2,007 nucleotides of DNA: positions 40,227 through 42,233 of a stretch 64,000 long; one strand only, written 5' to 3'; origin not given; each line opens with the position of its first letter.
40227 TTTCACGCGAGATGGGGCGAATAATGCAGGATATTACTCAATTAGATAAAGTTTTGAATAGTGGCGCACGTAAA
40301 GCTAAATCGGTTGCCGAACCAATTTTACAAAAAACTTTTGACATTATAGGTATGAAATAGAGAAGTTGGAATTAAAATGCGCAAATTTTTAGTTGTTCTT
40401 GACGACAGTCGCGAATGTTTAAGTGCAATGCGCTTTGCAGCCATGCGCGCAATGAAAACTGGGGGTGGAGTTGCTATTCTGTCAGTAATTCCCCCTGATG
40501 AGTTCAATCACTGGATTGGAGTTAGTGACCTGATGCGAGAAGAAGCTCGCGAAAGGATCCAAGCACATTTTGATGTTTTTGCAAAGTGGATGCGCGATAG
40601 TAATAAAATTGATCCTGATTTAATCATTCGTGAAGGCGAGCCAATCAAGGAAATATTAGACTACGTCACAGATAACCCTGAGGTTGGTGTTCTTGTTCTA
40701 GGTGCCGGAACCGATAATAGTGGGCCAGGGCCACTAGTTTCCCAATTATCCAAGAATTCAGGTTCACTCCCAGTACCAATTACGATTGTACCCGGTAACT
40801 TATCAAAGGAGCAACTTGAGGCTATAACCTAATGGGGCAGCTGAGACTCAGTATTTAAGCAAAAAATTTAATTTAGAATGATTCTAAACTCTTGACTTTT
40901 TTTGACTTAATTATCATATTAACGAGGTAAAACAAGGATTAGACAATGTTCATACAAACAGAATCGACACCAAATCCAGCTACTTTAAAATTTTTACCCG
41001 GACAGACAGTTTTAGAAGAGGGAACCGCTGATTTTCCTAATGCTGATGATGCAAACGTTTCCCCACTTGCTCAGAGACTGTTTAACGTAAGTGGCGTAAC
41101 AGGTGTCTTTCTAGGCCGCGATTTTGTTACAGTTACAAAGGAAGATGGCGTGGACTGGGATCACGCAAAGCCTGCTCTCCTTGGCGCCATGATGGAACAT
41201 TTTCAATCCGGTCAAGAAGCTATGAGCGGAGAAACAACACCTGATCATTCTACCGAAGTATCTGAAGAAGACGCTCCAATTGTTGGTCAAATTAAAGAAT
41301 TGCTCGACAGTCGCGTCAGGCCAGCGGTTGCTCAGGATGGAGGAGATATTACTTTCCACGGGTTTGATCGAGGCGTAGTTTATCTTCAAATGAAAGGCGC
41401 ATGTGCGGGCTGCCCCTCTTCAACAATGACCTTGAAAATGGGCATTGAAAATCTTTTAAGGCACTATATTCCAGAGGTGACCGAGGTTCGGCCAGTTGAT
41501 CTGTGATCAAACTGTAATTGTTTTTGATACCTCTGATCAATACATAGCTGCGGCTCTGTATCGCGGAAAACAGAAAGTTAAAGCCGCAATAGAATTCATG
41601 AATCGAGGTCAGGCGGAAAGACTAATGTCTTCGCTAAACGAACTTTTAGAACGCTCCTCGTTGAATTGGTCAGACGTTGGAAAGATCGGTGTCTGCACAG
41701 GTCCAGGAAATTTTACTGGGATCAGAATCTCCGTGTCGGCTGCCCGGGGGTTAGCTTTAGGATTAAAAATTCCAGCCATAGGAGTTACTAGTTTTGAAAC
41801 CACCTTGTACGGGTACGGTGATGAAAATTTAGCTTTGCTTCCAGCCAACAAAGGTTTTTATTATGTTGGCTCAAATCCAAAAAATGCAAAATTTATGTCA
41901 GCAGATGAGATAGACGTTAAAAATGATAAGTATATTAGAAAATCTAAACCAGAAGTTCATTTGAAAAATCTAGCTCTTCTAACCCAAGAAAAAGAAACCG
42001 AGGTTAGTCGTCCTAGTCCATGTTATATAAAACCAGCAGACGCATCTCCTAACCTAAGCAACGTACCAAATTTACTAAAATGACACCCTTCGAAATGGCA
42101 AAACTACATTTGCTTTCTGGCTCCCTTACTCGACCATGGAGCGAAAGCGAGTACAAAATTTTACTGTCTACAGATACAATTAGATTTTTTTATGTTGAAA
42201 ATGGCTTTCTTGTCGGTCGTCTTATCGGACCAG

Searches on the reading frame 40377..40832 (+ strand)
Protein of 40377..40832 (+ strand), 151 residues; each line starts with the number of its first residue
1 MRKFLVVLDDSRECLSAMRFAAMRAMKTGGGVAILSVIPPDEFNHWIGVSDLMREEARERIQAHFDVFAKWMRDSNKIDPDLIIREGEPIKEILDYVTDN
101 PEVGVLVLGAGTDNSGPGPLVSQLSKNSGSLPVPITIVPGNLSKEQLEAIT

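Call 62: search_protein_families(library=pfam, proteins=[window:40377-40832:+], max_evalue=0.00001)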
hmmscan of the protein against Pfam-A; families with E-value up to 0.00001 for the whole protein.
window:40377-40832:+ (151 aa): 1 family
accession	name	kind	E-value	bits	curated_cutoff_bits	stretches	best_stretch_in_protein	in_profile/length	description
PF00582.32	Usp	-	1.3e-08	36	24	1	1-110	1-111/141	Universal stress protein family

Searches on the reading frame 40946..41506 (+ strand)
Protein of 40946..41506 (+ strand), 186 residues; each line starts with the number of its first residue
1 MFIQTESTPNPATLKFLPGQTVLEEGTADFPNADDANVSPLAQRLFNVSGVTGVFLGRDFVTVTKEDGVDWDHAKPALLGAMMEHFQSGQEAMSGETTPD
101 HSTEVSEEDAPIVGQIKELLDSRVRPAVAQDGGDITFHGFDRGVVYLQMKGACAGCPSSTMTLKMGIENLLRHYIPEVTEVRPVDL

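Call 62: search_protein_families(library=pfam, proteins=[window:40946-41506:+], max_evalue=0.00001)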
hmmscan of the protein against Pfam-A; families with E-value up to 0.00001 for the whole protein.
window:40946-41506:+ (186 aa): 2 families
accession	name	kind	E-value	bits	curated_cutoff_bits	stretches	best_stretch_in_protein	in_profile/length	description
PF08712.16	Nfu_N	-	1.2e-32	112.2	27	1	3-89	1-88/88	Scaffold protein Nfu/NifU N terminal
PF01106.22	NifU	-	1.4e-29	102.4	27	1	116-181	1-66/67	NifU-like domain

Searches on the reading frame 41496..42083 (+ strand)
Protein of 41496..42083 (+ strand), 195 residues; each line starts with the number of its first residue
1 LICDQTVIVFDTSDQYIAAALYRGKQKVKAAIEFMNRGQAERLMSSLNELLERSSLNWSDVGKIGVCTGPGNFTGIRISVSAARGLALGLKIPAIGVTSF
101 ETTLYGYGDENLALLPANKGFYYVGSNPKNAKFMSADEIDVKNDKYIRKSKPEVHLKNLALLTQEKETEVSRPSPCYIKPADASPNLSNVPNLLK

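Call 62: search_protein_families(library=pfam, proteins=[window:41496-42083:+], max_evalue=0.00001)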
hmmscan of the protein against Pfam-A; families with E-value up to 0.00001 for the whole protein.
window:41496-42083:+ (195 aa): 1 family
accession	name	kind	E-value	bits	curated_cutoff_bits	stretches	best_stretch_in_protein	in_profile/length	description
PF00814.31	TsaD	-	1.2e-15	58.4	24.8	1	36-123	26-119/264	tRNA N6-adenosine threonylcarbamoyltransferase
